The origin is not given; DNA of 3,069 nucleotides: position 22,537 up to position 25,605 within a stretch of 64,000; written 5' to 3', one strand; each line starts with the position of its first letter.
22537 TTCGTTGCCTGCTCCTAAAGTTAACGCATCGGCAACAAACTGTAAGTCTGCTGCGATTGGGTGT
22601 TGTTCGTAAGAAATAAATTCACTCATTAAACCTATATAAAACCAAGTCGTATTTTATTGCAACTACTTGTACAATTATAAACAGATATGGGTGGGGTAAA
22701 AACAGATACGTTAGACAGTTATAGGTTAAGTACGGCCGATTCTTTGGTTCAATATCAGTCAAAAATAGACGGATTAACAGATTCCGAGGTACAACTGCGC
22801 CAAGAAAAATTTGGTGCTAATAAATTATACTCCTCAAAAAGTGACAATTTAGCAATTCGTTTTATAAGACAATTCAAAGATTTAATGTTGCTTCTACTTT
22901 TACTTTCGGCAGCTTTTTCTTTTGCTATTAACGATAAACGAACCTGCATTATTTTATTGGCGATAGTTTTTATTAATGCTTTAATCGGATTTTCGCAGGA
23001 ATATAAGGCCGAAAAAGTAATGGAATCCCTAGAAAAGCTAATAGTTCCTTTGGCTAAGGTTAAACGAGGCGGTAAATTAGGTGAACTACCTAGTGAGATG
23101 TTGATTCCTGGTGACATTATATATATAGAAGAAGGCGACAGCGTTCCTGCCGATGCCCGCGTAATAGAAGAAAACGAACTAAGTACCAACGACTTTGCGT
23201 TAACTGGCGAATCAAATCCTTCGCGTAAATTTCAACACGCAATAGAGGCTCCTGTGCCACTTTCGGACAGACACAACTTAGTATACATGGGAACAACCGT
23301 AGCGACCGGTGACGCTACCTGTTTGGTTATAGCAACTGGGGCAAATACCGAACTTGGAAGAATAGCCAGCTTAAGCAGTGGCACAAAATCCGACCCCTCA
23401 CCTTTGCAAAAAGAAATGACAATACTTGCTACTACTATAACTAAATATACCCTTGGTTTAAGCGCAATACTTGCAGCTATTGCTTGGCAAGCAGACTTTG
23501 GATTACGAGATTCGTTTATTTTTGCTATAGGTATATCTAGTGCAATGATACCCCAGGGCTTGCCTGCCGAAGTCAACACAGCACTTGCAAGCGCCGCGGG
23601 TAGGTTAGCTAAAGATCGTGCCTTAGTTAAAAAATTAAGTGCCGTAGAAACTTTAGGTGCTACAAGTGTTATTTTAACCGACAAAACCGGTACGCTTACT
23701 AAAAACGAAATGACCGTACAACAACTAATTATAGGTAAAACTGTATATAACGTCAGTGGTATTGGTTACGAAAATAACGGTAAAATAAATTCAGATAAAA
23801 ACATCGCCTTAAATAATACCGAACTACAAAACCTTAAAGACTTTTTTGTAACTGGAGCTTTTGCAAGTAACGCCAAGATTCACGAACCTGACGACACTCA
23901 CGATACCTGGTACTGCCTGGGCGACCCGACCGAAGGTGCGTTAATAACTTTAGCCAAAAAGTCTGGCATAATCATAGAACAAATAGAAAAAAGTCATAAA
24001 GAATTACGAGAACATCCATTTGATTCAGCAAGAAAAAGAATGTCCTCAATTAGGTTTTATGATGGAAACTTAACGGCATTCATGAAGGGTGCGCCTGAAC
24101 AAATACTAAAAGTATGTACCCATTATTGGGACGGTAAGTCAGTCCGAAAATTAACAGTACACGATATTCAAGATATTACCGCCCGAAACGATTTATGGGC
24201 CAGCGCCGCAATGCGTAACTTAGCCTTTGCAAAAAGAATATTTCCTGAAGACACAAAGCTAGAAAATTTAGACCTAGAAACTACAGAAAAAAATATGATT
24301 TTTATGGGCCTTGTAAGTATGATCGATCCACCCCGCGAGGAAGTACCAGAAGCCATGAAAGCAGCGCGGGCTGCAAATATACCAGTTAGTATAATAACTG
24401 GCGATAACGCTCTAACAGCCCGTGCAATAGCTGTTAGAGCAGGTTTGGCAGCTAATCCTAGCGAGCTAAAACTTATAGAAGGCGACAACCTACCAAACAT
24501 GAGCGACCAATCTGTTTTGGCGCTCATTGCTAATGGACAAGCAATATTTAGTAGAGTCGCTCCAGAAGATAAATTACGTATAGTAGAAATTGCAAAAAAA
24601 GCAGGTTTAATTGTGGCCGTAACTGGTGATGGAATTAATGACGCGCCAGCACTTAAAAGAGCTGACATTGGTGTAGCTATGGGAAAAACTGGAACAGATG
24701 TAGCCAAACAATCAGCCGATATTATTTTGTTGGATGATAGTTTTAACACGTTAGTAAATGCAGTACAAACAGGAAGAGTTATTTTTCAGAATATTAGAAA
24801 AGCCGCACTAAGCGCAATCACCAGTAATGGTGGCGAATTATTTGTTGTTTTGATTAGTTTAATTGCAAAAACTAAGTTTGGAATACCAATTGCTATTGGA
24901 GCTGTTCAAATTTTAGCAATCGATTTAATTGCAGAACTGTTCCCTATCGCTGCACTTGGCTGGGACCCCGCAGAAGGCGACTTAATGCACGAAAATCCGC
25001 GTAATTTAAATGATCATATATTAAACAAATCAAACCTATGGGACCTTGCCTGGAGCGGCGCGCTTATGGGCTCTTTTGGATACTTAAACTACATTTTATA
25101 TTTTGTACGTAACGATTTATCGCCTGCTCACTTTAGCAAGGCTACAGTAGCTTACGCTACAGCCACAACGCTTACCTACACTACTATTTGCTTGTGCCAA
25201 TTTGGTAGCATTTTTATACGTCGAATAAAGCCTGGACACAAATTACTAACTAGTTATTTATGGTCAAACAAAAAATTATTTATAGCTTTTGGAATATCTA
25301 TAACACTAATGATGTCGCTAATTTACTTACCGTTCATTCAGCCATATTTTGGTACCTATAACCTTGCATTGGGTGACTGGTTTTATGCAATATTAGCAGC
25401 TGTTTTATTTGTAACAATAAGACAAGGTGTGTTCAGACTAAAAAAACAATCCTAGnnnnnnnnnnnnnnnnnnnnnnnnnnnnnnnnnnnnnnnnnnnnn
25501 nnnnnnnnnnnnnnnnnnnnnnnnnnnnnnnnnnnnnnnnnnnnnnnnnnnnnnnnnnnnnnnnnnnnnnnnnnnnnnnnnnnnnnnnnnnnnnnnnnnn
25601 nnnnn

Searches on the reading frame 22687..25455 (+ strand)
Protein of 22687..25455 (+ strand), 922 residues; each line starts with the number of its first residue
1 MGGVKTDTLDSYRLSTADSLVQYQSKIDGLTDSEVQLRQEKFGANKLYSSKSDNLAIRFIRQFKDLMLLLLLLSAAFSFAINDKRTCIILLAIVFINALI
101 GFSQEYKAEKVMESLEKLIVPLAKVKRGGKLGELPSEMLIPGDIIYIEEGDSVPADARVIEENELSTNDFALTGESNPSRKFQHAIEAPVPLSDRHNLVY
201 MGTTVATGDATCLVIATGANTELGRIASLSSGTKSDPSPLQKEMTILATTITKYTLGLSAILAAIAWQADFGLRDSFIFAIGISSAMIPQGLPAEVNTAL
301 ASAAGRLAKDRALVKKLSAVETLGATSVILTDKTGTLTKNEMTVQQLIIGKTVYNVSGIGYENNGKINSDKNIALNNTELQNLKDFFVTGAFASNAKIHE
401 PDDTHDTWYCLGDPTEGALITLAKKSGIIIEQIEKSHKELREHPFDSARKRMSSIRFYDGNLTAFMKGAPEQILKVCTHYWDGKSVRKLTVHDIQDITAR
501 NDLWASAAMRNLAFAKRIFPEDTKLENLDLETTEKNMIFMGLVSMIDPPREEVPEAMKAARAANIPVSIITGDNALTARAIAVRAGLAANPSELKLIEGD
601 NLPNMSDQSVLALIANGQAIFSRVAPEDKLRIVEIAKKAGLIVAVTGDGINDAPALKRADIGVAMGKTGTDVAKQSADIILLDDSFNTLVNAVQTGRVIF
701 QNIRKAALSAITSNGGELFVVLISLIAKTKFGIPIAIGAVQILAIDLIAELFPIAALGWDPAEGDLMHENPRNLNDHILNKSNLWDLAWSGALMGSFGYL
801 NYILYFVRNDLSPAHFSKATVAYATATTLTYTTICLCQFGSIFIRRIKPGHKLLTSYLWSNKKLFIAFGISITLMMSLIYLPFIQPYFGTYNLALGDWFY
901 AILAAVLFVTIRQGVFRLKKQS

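Call 50: search_protein_families(library=pfam, proteins=[window:22687-25455:+], max_evalue=0.00001)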
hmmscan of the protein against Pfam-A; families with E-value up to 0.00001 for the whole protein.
window:22687-25455:+ (922 aa): 5 families
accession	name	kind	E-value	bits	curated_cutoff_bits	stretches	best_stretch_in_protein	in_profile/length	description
PF00122.25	E1-E2_ATPase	-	7.1e-43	146.7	28.1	1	118-309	2-180/181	E1-E2 ATPase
PF00689.26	Cation_ATPase_C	-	3.4e-32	112.1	27.3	1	734-911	1-168/175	Cation transporting ATPase, C-terminus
PF13246.12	Cation_ATPase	-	1.1e-22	80.3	21.7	1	394-480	4-91/91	Cation transport ATPase (P-type)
PF00702.32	Hydrolase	-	7.3e-17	62.8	26.4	1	328-660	3-191/191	haloacid dehalogenase-like hydrolase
PF00690.31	Cation_ATPase_N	-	5.3e-13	48.8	20.4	1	22-78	12-69/69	Cation transporter/ATPase, N-terminus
